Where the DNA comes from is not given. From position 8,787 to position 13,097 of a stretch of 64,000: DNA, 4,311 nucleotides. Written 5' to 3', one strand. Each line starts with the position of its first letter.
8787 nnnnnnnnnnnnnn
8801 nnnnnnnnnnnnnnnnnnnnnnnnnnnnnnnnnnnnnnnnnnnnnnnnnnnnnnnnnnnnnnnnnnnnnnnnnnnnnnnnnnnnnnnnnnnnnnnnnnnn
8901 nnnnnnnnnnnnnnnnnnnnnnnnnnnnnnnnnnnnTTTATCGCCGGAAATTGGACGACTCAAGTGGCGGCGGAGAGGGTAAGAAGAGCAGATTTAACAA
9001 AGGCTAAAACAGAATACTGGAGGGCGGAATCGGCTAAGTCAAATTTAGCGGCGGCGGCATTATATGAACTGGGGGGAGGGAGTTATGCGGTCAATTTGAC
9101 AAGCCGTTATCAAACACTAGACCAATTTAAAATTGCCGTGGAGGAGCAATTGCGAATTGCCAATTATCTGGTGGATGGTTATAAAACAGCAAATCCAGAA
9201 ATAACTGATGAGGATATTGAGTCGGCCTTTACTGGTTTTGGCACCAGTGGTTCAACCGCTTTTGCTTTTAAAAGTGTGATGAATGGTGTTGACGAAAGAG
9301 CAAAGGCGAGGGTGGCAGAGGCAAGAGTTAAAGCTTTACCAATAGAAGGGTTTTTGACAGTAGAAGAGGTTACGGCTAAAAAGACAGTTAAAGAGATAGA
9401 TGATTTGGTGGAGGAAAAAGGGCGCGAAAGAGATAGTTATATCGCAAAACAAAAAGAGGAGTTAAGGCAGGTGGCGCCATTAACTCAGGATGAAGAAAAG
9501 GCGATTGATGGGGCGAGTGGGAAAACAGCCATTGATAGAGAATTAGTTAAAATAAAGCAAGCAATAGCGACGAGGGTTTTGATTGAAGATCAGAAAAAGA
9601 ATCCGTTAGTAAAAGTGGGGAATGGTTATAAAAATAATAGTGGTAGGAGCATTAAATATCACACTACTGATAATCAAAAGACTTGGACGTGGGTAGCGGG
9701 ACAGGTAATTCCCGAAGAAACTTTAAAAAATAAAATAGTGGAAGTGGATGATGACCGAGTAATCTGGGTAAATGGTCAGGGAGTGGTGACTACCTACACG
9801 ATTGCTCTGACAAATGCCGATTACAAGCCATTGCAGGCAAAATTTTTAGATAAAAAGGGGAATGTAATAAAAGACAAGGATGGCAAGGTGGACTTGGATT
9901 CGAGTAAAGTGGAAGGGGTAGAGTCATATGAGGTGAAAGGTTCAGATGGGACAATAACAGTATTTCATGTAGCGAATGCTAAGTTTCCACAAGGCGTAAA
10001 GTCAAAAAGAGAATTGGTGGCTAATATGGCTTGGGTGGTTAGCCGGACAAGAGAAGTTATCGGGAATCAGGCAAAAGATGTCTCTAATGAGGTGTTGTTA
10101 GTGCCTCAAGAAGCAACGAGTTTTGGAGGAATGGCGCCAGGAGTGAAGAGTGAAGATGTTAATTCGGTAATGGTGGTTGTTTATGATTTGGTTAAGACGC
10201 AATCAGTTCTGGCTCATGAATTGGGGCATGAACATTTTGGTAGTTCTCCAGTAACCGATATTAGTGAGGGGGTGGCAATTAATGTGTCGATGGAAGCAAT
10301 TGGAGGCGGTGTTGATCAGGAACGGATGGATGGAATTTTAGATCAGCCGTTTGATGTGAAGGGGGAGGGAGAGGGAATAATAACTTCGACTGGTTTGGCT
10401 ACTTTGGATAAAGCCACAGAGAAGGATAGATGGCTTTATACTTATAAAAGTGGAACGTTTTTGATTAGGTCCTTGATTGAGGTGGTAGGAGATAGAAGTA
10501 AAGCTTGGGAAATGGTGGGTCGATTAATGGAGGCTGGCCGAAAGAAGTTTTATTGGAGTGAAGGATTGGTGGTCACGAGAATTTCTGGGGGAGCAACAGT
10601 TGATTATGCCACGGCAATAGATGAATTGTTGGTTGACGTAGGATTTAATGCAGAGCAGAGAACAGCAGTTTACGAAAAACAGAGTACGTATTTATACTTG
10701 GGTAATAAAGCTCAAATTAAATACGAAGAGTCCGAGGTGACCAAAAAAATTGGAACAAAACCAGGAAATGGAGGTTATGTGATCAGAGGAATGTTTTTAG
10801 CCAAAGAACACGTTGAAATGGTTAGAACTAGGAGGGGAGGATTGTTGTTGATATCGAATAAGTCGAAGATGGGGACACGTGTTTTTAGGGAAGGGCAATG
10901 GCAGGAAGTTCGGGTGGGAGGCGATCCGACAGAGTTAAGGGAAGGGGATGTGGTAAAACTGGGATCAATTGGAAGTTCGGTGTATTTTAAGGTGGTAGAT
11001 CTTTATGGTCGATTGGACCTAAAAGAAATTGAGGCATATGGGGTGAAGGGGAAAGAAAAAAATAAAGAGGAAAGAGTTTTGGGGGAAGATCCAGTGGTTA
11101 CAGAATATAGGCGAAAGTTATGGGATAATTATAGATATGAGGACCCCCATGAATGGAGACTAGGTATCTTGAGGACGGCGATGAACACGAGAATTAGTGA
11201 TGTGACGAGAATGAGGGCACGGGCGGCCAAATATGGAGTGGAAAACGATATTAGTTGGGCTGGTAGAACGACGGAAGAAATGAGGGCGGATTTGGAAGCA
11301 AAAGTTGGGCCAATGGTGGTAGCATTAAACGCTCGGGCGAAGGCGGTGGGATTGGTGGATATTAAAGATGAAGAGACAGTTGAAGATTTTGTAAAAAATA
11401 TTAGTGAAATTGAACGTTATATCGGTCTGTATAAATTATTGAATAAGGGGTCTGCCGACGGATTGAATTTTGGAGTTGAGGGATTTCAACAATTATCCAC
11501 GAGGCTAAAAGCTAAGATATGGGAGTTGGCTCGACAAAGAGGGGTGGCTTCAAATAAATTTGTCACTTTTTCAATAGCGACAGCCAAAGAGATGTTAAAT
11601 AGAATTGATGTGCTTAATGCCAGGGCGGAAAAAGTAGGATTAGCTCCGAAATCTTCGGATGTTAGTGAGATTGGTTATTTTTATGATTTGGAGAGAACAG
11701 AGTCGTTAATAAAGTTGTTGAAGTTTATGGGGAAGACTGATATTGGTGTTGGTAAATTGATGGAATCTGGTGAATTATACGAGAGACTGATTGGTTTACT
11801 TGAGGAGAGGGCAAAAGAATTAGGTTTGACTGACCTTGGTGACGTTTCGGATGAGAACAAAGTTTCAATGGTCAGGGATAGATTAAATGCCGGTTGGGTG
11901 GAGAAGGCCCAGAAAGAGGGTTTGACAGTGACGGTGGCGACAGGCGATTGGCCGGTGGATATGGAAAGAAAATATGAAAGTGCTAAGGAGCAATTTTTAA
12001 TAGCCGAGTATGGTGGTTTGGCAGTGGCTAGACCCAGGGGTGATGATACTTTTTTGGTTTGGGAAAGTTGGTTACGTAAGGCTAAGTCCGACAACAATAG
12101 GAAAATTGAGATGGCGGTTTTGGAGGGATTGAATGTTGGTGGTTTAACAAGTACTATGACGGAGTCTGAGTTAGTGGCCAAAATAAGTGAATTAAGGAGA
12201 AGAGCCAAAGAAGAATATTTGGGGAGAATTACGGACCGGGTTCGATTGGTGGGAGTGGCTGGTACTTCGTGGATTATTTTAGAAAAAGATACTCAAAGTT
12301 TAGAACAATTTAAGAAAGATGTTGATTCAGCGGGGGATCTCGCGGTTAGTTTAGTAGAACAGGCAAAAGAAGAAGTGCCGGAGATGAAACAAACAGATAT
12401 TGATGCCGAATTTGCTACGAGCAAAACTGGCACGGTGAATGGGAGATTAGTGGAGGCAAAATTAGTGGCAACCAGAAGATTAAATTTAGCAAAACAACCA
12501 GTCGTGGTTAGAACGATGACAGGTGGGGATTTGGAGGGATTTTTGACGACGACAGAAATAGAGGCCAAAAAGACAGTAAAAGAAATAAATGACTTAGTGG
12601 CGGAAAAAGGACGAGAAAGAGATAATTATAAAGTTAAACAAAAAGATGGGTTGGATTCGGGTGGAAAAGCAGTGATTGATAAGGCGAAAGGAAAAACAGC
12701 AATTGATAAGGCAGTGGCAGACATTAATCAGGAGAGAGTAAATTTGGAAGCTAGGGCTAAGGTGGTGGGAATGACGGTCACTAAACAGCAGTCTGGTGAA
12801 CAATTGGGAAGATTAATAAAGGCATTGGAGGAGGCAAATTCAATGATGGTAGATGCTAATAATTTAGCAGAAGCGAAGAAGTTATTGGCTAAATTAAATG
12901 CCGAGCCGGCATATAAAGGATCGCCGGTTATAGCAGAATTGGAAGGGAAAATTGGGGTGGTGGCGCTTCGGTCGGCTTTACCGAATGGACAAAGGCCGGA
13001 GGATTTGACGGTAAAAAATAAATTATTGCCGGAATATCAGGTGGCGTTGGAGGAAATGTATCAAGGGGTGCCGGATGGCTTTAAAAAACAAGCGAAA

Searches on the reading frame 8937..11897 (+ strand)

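Call 5: search_protein_families(library=pfam, max_evalue=0.1, proteins=[window:8937-11897:+])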
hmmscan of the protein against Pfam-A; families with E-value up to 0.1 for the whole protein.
window:8937-11897:+ (987 aa): 2 families
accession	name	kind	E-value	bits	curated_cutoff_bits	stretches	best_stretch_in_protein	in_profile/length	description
PF00498.31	FHA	-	0.0027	18.6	20.7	1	614-676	11-67/67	FHA domain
PF13402.12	Peptidase_M60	-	0.026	14.5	25.8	1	332-433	31-138/275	Peptidase M60, enhancin and enhancin-like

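Call 15: search_protein_families(library=ncbifam, max_evalue=0.01, proteins=[window:8937-11897:+])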
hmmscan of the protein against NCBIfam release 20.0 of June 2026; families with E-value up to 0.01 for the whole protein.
window:8937-11897:+ (987 aa): 0 families

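Call 71: search_protein_families(library=padloc, max_evalue=0.001, proteins=[window:8937-11897:+])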
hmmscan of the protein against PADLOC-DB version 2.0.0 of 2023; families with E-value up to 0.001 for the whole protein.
window:8937-11897:+ (987 aa): 0 families

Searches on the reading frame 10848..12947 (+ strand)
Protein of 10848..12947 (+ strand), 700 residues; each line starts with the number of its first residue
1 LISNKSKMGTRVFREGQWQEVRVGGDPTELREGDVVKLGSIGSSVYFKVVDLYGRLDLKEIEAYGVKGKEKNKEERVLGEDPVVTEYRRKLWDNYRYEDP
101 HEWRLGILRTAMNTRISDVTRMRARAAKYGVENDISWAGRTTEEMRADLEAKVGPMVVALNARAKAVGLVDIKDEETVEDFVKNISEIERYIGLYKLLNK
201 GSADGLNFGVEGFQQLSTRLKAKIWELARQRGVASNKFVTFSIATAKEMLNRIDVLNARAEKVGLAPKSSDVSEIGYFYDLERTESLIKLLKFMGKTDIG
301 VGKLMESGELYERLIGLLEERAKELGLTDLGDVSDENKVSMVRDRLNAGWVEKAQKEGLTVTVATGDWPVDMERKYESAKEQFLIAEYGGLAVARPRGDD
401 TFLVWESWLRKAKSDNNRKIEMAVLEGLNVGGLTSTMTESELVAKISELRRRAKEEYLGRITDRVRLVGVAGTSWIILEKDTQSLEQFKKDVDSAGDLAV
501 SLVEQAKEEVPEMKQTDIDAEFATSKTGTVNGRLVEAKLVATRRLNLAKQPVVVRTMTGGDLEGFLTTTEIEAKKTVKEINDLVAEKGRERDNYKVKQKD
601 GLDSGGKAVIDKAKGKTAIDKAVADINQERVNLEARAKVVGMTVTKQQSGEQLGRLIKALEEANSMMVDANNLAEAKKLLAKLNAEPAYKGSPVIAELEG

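Call 73: search_protein_families(library=pfam, max_evalue=0.01, proteins=[window:10848-12947:+])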
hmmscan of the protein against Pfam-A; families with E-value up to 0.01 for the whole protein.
window:10848-12947:+ (700 aa): 1 family
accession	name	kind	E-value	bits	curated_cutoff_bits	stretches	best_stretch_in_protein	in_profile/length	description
PF21403.4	OTU1_UBXL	-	0.0051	17.8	22.7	0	166-187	10-31/49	OTU1, UBXL domain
